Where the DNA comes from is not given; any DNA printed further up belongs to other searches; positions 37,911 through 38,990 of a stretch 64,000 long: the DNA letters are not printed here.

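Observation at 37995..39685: Sigma54-promoted tandem pair of secreted paralogs of an unrecognised family, with a gene-conversion tract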

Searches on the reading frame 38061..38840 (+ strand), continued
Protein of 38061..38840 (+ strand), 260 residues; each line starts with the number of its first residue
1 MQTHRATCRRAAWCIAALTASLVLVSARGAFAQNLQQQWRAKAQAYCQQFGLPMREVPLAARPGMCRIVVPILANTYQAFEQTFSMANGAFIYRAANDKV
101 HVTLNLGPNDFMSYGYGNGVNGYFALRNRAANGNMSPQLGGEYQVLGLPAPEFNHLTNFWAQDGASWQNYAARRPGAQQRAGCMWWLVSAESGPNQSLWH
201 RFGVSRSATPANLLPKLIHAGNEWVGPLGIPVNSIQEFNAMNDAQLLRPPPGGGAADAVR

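Call 88: search_protein_families(library=ncbifam, proteins=[L009:7708-9246:+, L003:8370-9905:+, L010:10709-12316:+], max_evalue=0.001)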
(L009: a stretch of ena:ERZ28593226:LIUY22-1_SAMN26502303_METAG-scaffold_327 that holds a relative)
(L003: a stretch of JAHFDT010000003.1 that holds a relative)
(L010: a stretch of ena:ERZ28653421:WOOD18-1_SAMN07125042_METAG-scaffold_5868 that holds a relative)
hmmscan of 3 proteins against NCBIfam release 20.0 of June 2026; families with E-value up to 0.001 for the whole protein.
L009:7708-9246:+ (513 aa): 4 families
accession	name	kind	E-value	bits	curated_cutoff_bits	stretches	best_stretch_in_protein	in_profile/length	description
TIGR03948.1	butyr_acet_CoA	equivalog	2.4e-35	122.2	674.8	1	92-443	72-435/445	butyryl-CoA:acetate CoA-transferase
NF053666.1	BtrAceCoATfers1341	equivalog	9e-13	47.9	740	1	300-472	323-488/492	butyryl-CoA:acetate CoA transferase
TIGR03458.1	YgfH_subfam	subfamily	1.8e-11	43.4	658.7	1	237-437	255-454/489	succinate CoA transferase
NF053853.1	ScActCoATferScpC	equivalog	1.5e-10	40.4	500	1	237-438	259-459/493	succinyl-CoA:acetate CoA-transferase ScpC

L003:8370-9905:+ (512 aa): 4 families
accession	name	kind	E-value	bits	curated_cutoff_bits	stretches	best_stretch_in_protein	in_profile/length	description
TIGR03948.1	butyr_acet_CoA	equivalog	5.4e-35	121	674.8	1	97-445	72-432/445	butyryl-CoA:acetate CoA-transferase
TIGR03458.1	YgfH_subfam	subfamily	6.3e-14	51.5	658.7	1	240-446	253-458/489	succinate CoA transferase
NF053666.1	BtrAceCoATfers1341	equivalog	1.5e-13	50.5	740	1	241-444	253-456/492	butyryl-CoA:acetate CoA transferase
NF053853.1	ScActCoATferScpC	equivalog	7.8e-12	44.6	500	1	236-444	254-460/493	succinyl-CoA:acetate CoA-transferase ScpC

L010:10709-12316:+ (536 aa): 5 families
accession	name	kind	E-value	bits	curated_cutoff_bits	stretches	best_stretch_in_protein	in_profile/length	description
TIGR03948.1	butyr_acet_CoA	equivalog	4.6e-30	104.8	674.8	1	126-439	110-437/445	butyryl-CoA:acetate CoA-transferase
TIGR03458.1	YgfH_subfam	subfamily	6.6e-16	58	658.7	1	219-430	233-453/489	succinate CoA transferase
NF053666.1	BtrAceCoATfers1341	equivalog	2.1e-15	56.6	740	1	232-432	253-455/492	butyryl-CoA:acetate CoA transferase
NF053853.1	ScActCoATferScpC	equivalog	3.4e-13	49.1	500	1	232-426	258-453/493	succinyl-CoA:acetate CoA-transferase ScpC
TIGR02428.1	pcaJ_scoB_fam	subfamily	0.00096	18.6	243.55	0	216-404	5-175/207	3-oxoacid CoA-transferase subunit B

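Call 104: find_related_loci(query=A1, collection=metagenome_contigs, flank=10000)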
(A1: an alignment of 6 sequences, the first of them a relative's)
Query A1 (260 aa) in metagenome_contigs; peptide patterns used: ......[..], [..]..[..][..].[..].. (x = any residue, [..] = any of these).
262 stretches matched a pattern; 6 encode a relative of the query (tblastn E <= 1e-3); 6 distinct loci.
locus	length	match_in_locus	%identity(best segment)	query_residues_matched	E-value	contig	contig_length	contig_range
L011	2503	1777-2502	36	9-259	3e-37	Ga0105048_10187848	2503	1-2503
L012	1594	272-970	33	22-256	2e-30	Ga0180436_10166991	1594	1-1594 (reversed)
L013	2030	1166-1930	35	10-260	8e-30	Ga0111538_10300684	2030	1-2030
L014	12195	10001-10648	30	41-257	4e-27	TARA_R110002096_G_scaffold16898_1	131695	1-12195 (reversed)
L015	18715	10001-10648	30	41-257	4e-27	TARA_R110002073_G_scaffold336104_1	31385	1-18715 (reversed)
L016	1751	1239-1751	31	43-229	2e-14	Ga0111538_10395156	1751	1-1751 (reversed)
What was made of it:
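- Tried and rejected: The narrow alignment returned only six loci (call 104).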
